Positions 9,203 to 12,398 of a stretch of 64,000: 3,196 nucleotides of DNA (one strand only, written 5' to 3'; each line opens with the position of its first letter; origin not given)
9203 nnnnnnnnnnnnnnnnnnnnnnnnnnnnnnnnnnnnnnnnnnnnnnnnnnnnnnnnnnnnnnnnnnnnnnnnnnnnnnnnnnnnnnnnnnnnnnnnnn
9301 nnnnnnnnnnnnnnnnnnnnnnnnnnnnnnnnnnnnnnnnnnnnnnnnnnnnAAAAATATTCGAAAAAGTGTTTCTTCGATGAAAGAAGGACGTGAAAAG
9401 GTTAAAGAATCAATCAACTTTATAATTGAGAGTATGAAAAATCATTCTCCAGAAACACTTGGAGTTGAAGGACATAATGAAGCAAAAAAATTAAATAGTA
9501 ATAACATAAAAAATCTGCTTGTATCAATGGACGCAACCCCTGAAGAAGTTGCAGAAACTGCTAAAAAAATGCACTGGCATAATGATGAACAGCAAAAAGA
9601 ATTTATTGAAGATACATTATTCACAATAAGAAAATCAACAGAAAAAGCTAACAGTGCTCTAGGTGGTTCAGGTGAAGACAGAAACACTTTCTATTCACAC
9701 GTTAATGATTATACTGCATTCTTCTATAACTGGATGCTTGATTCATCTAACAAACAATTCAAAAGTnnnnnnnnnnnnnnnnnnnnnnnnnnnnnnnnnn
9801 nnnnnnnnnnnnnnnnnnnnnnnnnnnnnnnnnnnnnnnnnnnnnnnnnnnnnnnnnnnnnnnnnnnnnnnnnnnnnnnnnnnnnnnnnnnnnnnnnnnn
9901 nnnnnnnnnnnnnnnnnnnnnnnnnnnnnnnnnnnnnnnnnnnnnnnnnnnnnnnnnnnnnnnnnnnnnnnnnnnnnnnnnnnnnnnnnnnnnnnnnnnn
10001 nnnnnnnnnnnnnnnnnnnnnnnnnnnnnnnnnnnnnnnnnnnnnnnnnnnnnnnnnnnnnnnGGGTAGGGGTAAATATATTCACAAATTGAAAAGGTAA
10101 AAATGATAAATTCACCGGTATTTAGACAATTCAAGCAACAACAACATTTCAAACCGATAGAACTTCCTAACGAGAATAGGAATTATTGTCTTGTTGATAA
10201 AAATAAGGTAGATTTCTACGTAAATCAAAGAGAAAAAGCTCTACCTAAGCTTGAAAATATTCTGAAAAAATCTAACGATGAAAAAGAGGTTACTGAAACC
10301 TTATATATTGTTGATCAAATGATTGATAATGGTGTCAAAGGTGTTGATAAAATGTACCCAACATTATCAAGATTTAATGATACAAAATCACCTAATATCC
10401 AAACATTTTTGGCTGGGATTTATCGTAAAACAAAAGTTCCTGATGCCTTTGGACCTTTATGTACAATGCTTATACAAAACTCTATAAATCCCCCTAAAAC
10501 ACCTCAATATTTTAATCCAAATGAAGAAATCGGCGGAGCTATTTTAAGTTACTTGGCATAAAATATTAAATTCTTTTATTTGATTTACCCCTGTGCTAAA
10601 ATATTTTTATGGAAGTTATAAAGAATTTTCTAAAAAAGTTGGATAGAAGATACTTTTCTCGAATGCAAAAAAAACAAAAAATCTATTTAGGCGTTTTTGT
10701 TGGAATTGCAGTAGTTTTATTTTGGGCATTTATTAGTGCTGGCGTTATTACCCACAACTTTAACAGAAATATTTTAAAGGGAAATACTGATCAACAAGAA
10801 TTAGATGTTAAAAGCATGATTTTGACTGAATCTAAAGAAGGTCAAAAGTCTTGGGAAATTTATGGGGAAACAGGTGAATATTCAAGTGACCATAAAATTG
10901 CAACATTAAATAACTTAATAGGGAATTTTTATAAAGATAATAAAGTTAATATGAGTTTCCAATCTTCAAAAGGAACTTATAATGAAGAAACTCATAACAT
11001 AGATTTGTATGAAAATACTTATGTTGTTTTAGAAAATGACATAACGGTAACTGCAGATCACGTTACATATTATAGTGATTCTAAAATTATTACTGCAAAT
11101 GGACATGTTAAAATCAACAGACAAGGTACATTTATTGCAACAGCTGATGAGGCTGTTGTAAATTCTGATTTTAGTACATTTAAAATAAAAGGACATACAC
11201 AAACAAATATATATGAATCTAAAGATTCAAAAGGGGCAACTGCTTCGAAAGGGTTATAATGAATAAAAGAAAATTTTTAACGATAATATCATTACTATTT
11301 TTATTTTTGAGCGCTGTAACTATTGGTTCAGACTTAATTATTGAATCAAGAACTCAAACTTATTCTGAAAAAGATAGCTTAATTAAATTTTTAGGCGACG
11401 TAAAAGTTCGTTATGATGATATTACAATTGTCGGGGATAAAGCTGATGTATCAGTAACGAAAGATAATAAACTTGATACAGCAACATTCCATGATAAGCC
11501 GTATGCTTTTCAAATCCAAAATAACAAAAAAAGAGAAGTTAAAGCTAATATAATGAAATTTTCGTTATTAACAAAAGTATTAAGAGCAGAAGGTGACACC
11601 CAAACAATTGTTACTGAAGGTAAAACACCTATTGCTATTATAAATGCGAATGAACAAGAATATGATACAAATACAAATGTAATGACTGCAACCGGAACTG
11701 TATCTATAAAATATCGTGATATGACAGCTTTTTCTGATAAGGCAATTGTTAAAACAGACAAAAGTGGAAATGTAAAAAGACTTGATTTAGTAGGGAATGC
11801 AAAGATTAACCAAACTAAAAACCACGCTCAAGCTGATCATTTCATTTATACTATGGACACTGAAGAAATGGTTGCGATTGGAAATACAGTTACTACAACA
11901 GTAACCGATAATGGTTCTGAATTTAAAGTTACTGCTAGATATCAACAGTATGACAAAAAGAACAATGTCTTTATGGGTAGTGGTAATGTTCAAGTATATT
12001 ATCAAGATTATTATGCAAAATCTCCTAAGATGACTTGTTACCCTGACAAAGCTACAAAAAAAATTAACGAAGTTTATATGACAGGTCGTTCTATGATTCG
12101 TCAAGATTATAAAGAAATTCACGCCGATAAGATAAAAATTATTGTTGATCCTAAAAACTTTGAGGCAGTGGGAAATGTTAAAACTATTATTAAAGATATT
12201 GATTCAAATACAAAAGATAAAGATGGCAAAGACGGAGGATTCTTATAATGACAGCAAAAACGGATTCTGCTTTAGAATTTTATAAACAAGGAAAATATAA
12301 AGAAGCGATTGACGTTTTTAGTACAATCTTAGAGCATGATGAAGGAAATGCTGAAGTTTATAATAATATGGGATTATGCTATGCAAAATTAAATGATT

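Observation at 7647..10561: B12-riboswitch-like leader in front of three unrecognisable proteins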

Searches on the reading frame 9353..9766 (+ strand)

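Call 91: search_protein_families(library=pfam, proteins=[window:9353-9766:+], max_evalue=10)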
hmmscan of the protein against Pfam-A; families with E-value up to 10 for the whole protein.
seq(138 aa): 4 families
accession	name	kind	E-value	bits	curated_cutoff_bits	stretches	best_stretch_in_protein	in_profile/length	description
PF14639.11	YqgF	-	0.078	13.2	35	1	11-60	45-91/150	Holliday-junction resolvase-like of SPT6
PF14456.11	alpha-hel2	-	0.1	12.3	25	1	62-90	109-137/309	Alpha-helical domain 2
PF25568.1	AAA_lid_At3g28540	-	0.12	12.7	27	1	50-94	23-65/75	At3g28540-like, AAA+ ATPase lid domain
PF13905.12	Thioredoxin_8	-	0.16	12.8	27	1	45-83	28-72/94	Thioredoxin-like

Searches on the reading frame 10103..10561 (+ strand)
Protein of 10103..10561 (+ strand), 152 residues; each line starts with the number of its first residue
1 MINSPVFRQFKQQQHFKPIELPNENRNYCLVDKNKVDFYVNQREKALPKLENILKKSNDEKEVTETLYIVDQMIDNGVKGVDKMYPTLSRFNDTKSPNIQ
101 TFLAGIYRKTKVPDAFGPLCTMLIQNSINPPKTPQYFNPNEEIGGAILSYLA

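Call 4: search_protein_families(library=pfam, proteins=[window:10103-10561:+], max_evalue=0.1)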
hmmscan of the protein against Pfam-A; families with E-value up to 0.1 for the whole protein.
window:10103-10561:+ (152 aa): 0 families

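Call 5: search_protein_families(library=ncbifam, proteins=[window:10103-10561:+], max_evalue=0.1)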
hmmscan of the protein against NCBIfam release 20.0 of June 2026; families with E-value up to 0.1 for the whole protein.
window:10103-10561:+ (152 aa): 0 families

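Call 10: find_homologous_proteins(query=window:10103-10561:+)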
Query window:10103-10561:+ (152 aa): 2265 proteins with E <= 0.001 among 2271 candidates; the best 120 are listed.
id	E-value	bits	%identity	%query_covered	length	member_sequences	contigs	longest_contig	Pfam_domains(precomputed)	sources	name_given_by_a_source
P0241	4.6e-97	340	100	100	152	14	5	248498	-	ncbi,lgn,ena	-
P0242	6.1e-82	291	87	100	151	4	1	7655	-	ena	-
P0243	7.9e-82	290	88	100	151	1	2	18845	-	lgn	-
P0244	2.7e-79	282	85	100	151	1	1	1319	-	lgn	-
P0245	7.7e-78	277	83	100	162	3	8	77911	-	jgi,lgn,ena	-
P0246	9.9e-77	274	86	93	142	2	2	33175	-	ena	-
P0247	3.3e-76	272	85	93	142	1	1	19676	-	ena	-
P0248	6.8e-76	271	83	98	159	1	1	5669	-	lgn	-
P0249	7.7e-76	271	75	100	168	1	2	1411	-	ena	-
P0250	1.3e-75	270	81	100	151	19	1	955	-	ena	-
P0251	2.9e-75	269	85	93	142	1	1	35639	-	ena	-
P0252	2.2e-74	266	81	98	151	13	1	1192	-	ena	-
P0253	2.2e-74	266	80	100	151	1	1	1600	-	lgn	-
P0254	3.3e-74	266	81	97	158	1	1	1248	-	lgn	-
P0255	4.9e-74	265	79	100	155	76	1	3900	-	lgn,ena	-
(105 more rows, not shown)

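Call 51: predict_structure(alignment_id=A6)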
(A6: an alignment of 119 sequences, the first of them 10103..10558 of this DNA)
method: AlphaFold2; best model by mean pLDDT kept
length: 152 residues; sequences in the alignment: 119
mean_pLDDT: 91.0   pTM: 0.84
mean pLDDT of the five models: 91.0, 90.6, 90.5, 90.4, 87.9
residues with pLDDT >= 90: 131; 70-90: 7; 50-70: 3; < 50: 11
segments of 3 or more residues with pLDDT < 50: 1-9
pLDDT, mean of each block of 10 residues (from residue 1): 43 77 94 96 97 97 98 98 97 96 98 97 94 85 97 95
secondary structure, 60 per line:
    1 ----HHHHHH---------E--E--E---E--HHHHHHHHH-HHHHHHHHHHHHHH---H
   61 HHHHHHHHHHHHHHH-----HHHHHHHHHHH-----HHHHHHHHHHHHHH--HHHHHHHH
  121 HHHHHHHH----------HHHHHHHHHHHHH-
elements in order: H5-10 H33-41 H43-56 H60-75 H81-91 H97-110 H113-128 H139-151

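Call 53: fold_search(model_id=the predicted structure, library=pdb)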
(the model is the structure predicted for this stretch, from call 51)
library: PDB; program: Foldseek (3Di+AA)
matches with E <= 10: 891; with E <= 0.001: 0
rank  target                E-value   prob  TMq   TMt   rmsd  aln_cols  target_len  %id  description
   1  9cpc_1B               8.4e-02  0.99  0.49  0.50   4.6       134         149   12  Atomic model of porcine brain ventricles cilia doublet microtubule (48-nm periodicity) (released 2024-10-23)
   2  4owt_A                1.2e-01  0.96  0.45  0.18   4.9       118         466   16  Structural basis of SOSS1 complex assembly (released 2014-04-16)
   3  5yvg_A                1.4e-01  0.97  0.47  0.10   5.4       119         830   16  Crystal structure of Karyopherin beta2 in complex with FUS(full length) (released 2018-05-16)
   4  4d4z_A                1.8e-01  0.99  0.51  0.29   3.8       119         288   16  STRUCTURE OF HUMAN DEOXYHYPUSINE HYDROXYLASE in complex with glycerol (released 2015-04-15)
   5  9ce3_D                1.8e-01  0.99  0.58  0.17   3.4       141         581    8  Structure of the TSC:WIPI3 lysosomal recruitment complex (released 2024-12-04)
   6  5a7d_P                1.9e-01  0.97  0.49  0.29   7.8       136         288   10  Tetrameric assembly of LGN with Inscuteable (released 2016-08-03)
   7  5mfi_A                1.9e-01  0.91  0.45  0.31   5.5       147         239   11  Designed armadillo repeat protein YIII(Dq.V2)4CqI in complex with peptide (KR)4 (released 2017-09-13)
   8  7u8o_T                2.0e-01  0.93  0.48  0.20   5.3       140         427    8  Structure of porcine V-ATPase with mEAK7 and SidK, Rotary state 2 (released 2022-07-06)
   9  5a7d_M                2.1e-01  0.90  0.44  0.28   6.9       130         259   12  Tetrameric assembly of LGN with Inscuteable (released 2016-08-03)
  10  8kdb_G                2.2e-01  0.09  0.16  0.12  13.1       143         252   12  Cryo-EM structure of the human parainfluenza virus hPIV3 L-P polymerase in dimeric form (released 2024-04-24)
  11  7qg0_A                2.4e-01  0.94  0.49  0.14   6.3       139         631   14  Inhibitor-induced hSARM1 duplex (released 2022-12-21)
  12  3sla_A                2.6e-01  0.91  0.46  0.43   5.2       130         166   12  X-ray structure of first four repeats of human beta-catenin (released 2012-02-29)
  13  9dum_C                2.6e-01  0.63  0.39  0.14   8.8       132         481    5  Human PELP1-WDR18-TEX10 complex (released 2025-04-30)
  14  9fqr_G3               3.0e-01  0.89  0.48  0.15   9.0       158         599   16  96-nm repeat of axonemal doublet microtubules from bovine sperm (released 2025-03-26)
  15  4oww_A                3.0e-01  0.87  0.44  0.18   5.0       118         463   16  Structural basis of SOSS1 in complex with a 35nt ssDNA (released 2014-04-16)
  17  7z0g_T                3.3e-01  0.96  0.53  0.38   5.0       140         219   15  CPAP:TUBULIN:IE5 ALPHAREP COMPLEX P1 SPACE GROUP (released 2022-04-13)
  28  7z0g_C                4.1e-01  0.95  0.53  0.38   4.7       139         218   15  CPAP:TUBULIN:IE5 ALPHAREP COMPLEX P1 SPACE GROUP (released 2022-04-13)
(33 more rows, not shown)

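Call 68: search_protein_families(library=padloc, proteins=[window:10103-10561:+], max_evalue=0.01)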
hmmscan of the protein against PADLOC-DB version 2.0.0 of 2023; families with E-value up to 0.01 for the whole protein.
window:10103-10561:+ (152 aa): 0 families

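Call 88: search_solved_structures(query=A6, max_evalue=10)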
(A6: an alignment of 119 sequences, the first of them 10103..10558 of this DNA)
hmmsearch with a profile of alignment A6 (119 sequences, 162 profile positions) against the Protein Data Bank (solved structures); distinct sequences matched with E-value up to 10: 5.
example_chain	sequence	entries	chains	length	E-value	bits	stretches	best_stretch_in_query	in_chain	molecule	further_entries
7dlb_A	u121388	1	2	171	0.24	14.1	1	16-69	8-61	Ferritin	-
1u9y_A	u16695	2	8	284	0.59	12.9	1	62-98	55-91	Ribose-phosphate pyrophosphokinase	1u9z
6lij_A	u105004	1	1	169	0.62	12.8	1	21-69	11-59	Ferritin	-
6ljg_A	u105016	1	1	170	0.94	12.2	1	18-69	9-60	Ferritin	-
3myv_A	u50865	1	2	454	1.7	11.4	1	52-87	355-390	SusD superfamily protein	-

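Call 89: search_protein_families(library=phrogs, proteins=[window:10103-10561:+], max_evalue=0.01)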
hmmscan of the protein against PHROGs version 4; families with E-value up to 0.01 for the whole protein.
window:10103-10561:+ (152 aa): 0 families

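Call 91: search_protein_families(library=pfam, proteins=[window:10103-10561:+], max_evalue=10)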
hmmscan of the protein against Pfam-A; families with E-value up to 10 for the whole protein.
window:10103-10561:+ (152 aa): 0 families

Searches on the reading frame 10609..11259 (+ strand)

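Call 4: search_protein_families(library=pfam, proteins=[window:10609-11259:+], max_evalue=0.1)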
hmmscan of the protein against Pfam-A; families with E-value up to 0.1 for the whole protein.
window:10609-11259:+ (216 aa): 4 families
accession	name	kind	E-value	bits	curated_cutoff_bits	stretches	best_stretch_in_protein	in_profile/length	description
PF06835.18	LptC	-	4.1e-14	53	21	1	36-202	5-174/175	Lipopolysaccharide-assembly, LptC-related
PF03968.19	LptD_N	-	0.002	18.8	20.4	1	147-199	2-47/113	LptA/(LptD N-terminal domain) LPS transport protein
PF17963.7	Big_9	-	0.0066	17.8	23.6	1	139-213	22-83/89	Bacterial Ig domain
PF20622.4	Big_15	-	0.053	13.8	27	1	121-170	17-64/82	Bacterial Ig domain (Big_16)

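Call 5: search_protein_families(library=ncbifam, proteins=[window:10609-11259:+], max_evalue=0.1)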
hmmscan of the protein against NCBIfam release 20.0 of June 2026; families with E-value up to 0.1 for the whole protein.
window:10609-11259:+ (216 aa): 2 families
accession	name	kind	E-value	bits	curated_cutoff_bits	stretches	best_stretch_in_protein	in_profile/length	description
TIGR04409.1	LptC_YrbK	equivalog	6.8e-16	58.3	38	1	26-200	4-179/180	LPS export ABC transporter periplasmic protein LptC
TIGR03002.1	outer_YhbN_LptA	equivalog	2.6e-05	24.1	71.7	2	142-190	7-58/142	lipopolysaccharide transport periplasmic protein LptA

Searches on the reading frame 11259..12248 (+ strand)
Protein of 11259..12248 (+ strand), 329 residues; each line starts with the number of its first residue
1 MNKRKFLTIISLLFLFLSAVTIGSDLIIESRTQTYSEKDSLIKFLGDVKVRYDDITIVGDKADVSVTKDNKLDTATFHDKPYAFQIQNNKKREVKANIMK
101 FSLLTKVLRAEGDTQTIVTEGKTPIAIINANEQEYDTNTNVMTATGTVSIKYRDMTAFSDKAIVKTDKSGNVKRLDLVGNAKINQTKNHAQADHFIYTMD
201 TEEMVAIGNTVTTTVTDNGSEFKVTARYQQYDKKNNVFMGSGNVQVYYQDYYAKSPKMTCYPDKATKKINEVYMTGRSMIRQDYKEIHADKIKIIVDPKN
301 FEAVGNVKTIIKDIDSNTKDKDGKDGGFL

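Call 4: search_protein_families(library=pfam, proteins=[window:11259-12248:+], max_evalue=0.1)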
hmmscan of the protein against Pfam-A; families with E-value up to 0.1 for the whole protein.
window:11259-12248:+ (329 aa): 2 families
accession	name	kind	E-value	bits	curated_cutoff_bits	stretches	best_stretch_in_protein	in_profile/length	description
PF03968.19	LptD_N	-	1.4e-20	74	20.4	3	128-221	2-99/113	LptA/(LptD N-terminal domain) LPS transport protein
PF13567.11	DUF4131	-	0.053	13.6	31.6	0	186-251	52-113/165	Domain of unknown function (DUF4131)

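Call 5: search_protein_families(library=ncbifam, proteins=[window:11259-12248:+], max_evalue=0.1)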
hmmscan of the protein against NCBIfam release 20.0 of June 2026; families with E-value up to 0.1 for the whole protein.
window:11259-12248:+ (329 aa): 3 families
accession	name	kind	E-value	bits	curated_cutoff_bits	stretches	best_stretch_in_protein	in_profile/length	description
TIGR03002.1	outer_YhbN_LptA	equivalog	4.4e-20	72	71.7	2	127-209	11-99/142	lipopolysaccharide transport periplasmic protein LptA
NF008143.0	PRK10894.1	equivalog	2.2e-06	27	234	2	94-168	5-78/184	lipopolysaccharide ABC transporter substrate-binding protein LptA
NF058663.1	cispen_cyc_AmcE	equivalog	0.081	13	140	0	33-100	77-142/153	cispentacin biosynthesis cyclizing decarboxylase AmcE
